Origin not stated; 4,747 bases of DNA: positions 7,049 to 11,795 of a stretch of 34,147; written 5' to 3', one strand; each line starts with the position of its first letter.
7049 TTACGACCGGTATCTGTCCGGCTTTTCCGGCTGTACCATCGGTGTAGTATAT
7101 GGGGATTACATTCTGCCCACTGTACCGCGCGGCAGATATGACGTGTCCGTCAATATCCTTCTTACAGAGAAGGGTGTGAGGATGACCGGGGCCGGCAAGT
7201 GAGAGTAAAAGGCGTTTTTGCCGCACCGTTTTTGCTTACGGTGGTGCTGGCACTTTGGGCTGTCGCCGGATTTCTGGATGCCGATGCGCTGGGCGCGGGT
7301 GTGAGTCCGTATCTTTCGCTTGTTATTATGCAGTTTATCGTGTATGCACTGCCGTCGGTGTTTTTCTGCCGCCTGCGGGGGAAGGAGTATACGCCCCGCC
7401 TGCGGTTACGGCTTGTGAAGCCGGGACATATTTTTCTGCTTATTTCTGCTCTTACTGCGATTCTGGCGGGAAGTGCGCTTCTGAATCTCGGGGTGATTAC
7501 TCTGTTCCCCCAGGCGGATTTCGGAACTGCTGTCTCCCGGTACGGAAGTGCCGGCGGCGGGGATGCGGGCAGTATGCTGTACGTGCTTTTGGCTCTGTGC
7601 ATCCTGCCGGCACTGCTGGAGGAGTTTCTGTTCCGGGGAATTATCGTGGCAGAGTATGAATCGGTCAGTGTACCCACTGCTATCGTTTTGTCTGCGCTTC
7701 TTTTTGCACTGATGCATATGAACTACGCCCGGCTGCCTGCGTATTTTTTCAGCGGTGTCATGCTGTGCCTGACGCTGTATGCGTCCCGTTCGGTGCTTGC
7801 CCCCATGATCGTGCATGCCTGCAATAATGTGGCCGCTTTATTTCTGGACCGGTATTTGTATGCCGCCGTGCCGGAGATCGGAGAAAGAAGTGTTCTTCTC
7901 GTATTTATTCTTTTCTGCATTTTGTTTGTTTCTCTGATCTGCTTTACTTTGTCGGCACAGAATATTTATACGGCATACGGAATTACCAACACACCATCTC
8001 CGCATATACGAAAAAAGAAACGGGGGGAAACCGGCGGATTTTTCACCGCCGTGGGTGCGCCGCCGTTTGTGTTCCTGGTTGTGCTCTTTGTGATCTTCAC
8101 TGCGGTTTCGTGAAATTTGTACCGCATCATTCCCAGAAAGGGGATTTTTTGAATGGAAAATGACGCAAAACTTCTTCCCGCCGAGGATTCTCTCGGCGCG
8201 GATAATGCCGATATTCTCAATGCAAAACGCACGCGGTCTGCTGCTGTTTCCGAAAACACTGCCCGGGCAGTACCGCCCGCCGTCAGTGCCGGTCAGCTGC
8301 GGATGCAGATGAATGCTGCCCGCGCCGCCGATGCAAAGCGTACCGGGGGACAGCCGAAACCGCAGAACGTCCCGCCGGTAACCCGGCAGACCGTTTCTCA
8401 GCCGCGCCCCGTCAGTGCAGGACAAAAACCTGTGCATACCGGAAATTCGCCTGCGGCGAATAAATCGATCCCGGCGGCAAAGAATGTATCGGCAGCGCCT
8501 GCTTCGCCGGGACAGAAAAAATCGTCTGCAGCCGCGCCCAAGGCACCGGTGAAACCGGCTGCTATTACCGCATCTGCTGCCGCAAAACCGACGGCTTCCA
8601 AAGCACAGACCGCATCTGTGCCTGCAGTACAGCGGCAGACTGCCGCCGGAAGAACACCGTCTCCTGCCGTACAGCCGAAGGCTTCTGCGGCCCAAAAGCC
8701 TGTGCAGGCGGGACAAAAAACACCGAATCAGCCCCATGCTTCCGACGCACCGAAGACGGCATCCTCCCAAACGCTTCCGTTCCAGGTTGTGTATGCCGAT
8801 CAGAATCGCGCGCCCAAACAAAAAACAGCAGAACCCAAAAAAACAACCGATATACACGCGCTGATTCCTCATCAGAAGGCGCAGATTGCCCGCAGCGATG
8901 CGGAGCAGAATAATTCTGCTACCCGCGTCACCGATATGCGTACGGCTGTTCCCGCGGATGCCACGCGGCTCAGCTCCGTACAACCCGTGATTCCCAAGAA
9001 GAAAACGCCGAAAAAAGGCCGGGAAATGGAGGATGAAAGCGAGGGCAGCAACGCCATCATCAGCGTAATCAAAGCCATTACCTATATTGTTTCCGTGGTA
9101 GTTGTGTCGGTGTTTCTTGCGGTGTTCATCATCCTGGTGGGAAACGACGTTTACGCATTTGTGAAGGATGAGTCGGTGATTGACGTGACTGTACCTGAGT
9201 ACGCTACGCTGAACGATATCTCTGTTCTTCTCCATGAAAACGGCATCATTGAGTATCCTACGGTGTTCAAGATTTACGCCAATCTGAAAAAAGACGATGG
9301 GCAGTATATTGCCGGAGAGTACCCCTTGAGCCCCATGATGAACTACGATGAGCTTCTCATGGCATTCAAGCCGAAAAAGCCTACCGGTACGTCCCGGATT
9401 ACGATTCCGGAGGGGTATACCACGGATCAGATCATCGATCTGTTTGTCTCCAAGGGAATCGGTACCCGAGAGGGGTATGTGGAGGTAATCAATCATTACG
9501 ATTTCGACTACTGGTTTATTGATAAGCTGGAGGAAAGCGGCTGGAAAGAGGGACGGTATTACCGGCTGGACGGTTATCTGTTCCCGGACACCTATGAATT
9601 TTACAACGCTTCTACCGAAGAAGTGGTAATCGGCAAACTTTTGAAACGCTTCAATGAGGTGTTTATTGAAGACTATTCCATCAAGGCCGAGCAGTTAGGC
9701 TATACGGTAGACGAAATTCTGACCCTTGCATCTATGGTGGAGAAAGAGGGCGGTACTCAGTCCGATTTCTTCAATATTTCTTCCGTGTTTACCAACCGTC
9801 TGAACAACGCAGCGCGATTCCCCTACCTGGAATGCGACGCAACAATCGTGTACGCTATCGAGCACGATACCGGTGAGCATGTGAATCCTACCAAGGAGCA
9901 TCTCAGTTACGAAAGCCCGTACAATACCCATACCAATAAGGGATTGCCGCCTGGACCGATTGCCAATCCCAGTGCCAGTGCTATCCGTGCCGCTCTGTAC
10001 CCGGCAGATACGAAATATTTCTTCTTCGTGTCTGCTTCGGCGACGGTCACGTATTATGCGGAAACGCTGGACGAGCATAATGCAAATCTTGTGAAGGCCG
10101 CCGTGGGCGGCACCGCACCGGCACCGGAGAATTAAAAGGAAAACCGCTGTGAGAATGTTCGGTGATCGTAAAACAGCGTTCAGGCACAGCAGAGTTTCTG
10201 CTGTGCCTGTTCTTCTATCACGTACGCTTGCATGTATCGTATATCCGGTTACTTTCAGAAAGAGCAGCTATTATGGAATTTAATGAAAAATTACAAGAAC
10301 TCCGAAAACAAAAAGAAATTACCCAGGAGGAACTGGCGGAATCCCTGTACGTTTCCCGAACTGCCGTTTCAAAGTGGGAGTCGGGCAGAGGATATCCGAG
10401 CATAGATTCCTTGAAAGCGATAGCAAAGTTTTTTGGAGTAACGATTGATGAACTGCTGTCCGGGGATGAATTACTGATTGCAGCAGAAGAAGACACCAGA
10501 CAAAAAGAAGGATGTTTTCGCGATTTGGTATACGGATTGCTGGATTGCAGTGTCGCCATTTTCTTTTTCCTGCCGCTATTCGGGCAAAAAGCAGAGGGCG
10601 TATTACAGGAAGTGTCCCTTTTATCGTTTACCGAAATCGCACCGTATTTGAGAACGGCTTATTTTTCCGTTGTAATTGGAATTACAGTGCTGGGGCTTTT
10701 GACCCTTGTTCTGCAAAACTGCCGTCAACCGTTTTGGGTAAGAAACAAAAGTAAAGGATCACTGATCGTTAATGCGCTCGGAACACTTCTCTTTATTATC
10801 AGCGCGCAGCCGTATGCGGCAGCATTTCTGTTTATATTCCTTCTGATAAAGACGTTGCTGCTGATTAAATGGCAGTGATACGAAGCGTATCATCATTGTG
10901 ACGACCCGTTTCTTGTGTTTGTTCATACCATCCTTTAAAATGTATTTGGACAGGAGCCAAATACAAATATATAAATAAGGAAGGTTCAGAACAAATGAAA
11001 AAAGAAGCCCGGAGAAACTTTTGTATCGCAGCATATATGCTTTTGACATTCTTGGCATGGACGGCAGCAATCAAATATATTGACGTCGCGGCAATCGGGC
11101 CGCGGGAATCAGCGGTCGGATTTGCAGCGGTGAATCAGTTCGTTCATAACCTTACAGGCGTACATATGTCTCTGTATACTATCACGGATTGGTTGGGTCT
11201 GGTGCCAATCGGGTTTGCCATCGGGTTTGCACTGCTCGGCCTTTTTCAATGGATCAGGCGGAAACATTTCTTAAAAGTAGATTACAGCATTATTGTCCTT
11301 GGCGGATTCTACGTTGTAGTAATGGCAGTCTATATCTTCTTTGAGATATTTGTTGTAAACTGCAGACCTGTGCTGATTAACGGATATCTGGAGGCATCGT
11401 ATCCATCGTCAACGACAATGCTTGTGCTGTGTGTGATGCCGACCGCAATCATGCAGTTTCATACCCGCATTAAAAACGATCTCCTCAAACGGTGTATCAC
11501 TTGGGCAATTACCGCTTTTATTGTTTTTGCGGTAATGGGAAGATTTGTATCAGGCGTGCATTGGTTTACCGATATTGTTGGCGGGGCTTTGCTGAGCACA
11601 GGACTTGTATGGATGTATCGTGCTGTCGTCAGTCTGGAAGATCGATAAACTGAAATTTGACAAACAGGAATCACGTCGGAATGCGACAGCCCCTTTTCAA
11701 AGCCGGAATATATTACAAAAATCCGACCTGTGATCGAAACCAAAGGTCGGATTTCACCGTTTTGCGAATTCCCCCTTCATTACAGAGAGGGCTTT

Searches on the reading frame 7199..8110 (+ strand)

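Call 77: search_protein_families(library=pfam, proteins=[window:7199-8110:+], max_evalue=0.00001)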
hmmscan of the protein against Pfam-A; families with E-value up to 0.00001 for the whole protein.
window:7199-8110:+ (304 aa): 1 family
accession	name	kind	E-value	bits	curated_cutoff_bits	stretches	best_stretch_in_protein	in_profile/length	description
PF02517.21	Rce1-like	-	2.9e-18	66.4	22.4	1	126-211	4-92/93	Type II CAAX prenyl endopeptidase Rce1-like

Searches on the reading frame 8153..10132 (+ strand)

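Call 77: search_protein_families(library=pfam, proteins=[window:8153-10132:+], max_evalue=0.00001)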
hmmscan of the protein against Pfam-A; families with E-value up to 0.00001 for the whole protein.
window:8153-10132:+ (660 aa): 1 family
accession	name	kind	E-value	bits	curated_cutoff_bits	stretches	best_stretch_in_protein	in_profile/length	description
PF02618.21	YceG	-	1.7e-75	254.5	32.4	1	345-646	1-273/275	YceG-like family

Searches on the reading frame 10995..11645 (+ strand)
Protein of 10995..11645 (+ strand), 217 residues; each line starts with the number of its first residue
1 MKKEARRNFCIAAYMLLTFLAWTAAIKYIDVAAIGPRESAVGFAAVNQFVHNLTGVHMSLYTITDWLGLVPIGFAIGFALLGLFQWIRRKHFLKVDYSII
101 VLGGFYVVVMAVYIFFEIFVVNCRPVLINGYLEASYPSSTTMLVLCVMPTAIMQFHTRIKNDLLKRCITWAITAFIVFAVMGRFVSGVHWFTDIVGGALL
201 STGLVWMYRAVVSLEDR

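Call 77: search_protein_families(library=pfam, proteins=[window:10995-11645:+], max_evalue=0.00001)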
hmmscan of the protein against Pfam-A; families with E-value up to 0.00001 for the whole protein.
window:10995-11645:+ (217 aa): 1 family
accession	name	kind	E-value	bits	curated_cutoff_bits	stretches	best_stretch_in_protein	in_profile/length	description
PF01569.27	PAP2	-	1.3e-07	31.9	27.2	1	133-211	48-124/130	PAP2 superfamily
